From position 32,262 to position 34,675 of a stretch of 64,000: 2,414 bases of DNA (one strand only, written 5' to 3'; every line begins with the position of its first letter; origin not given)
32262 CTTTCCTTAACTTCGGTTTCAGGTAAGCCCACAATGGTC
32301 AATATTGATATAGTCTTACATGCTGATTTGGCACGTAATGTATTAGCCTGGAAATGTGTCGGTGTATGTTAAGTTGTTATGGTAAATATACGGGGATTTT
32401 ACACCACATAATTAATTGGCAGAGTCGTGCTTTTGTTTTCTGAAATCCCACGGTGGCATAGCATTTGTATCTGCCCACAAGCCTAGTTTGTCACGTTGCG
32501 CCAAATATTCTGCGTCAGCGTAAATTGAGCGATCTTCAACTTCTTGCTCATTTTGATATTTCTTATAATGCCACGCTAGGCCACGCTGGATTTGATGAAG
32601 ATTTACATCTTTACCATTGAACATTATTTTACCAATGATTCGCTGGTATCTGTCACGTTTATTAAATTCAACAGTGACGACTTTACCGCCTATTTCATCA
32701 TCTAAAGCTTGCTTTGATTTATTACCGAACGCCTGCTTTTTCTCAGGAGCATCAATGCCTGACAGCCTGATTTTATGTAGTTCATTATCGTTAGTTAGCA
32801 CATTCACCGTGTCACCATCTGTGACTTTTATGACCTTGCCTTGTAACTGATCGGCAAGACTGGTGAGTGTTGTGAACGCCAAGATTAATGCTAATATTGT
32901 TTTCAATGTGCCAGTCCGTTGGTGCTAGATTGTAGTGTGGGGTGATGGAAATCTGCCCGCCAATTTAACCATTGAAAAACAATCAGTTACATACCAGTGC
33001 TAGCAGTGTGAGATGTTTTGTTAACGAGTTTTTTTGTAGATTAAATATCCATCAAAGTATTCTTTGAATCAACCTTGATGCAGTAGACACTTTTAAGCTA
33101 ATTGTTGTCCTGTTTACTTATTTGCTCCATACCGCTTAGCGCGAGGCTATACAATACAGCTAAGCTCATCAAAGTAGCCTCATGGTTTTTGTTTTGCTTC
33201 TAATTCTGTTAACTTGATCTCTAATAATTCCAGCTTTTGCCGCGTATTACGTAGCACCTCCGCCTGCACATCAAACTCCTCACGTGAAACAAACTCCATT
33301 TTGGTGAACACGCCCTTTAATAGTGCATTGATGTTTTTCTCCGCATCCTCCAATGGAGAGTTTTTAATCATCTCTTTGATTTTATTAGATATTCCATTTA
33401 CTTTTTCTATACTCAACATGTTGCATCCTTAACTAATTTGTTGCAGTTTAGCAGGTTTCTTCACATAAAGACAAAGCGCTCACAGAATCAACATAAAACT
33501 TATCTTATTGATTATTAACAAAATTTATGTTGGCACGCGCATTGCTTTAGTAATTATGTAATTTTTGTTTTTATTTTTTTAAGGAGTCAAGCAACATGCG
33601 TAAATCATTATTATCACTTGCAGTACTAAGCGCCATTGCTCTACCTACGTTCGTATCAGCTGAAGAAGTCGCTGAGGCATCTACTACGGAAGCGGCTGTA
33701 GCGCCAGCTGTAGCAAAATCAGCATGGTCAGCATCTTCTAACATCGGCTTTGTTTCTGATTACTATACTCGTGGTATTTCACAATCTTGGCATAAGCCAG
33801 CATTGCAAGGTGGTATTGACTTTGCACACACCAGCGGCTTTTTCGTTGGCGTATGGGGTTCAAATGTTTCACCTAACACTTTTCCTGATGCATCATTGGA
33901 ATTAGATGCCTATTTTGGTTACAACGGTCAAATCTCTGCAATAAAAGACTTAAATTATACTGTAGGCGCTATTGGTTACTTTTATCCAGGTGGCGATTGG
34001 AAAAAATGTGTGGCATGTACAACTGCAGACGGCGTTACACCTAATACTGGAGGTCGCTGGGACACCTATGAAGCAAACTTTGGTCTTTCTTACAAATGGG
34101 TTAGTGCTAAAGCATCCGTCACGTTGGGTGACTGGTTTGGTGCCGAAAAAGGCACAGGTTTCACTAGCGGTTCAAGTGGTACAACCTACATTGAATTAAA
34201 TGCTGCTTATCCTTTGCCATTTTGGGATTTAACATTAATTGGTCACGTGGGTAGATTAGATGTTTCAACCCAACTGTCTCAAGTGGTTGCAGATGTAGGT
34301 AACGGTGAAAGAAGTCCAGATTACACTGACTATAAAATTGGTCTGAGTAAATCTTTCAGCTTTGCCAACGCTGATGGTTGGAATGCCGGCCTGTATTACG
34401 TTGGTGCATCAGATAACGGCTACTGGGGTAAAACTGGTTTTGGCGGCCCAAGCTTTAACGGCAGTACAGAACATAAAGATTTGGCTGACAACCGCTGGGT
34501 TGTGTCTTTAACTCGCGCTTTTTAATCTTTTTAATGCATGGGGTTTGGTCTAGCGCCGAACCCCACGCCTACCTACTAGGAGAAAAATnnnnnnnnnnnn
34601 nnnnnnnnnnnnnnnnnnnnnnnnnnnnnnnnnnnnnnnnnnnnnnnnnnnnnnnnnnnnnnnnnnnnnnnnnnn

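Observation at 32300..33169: comM/yifB split by a foreign insert that replaces about 17 codons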

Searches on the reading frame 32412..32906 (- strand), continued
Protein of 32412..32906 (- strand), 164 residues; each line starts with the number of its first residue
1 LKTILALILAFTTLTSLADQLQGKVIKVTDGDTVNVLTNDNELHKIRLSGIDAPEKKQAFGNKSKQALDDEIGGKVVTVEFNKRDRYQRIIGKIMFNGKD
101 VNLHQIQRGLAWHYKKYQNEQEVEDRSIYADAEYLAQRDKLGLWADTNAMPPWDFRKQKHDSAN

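Call 82: search_protein_families(library=pfam, proteins=[L095:12747-14324:+, L088:12474-14075:+], max_evalue=0.01)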
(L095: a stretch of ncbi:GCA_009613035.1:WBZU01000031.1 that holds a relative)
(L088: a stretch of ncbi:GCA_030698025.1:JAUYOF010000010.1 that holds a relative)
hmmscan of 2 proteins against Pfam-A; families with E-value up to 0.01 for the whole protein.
L095:12747-14324:+ (525 aa): 3 families
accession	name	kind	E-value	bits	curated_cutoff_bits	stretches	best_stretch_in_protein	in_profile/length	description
PF03772.21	Competence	-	1.6e-40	139.7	23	1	4-230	34-267/270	Competence protein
PF00753.33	Lactamase_B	-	2.3e-12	47.7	22.7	1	264-338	2-71/196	Metallo-beta-lactamase superfamily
PF12706.13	Lactamase_B_2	-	0.00049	20.2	27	1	280-333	3-53/200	Beta-lactamase superfamily domain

L088:12474-14075:+ (533 aa): 3 families
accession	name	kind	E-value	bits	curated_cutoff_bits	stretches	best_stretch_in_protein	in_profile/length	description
PF03772.21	Competence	-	5.3e-45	154.3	23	1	1-237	28-267/270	Competence protein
PF00753.33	Lactamase_B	-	3.4e-10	40.6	22.7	1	271-339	2-65/196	Metallo-beta-lactamase superfamily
PF12706.13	Lactamase_B_2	-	0.00079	19.5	27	1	285-348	1-63/200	Beta-lactamase superfamily domain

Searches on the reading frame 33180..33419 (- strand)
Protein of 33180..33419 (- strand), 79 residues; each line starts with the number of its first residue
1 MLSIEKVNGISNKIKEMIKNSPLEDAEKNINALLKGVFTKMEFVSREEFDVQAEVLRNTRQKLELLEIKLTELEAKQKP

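Call 5: search_protein_families(library=pfam, proteins=[window:33180-33419:-], max_evalue=0.01)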
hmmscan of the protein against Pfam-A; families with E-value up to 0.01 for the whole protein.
window:33180-33419:- (79 aa): 1 family
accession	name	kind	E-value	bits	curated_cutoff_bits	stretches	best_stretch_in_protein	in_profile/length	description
PF04380.18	BMFP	-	2.8e-20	73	37.2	1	7-75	7-77/77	Membrane fusogenic activity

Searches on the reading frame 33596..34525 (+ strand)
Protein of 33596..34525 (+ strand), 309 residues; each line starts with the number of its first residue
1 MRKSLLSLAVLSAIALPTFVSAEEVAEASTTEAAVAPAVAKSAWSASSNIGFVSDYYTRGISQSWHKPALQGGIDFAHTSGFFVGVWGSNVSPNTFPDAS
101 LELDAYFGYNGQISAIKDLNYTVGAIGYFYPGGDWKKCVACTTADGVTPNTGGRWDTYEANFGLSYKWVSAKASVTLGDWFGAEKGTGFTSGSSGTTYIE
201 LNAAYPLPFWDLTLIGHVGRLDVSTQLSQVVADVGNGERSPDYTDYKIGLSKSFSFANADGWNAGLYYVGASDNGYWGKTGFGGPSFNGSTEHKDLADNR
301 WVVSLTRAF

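Call 5: search_protein_families(library=pfam, proteins=[window:33596-34525:+], max_evalue=0.01)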
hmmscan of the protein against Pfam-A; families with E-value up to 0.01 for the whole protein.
window:33596-34525:+ (309 aa): 1 family
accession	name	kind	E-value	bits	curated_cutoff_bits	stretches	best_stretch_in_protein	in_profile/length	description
PF09694.16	Gcw_chp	-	8.1e-44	150.8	24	1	39-309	3-230/230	Bacterial protein of unknown function (Gcw_chp)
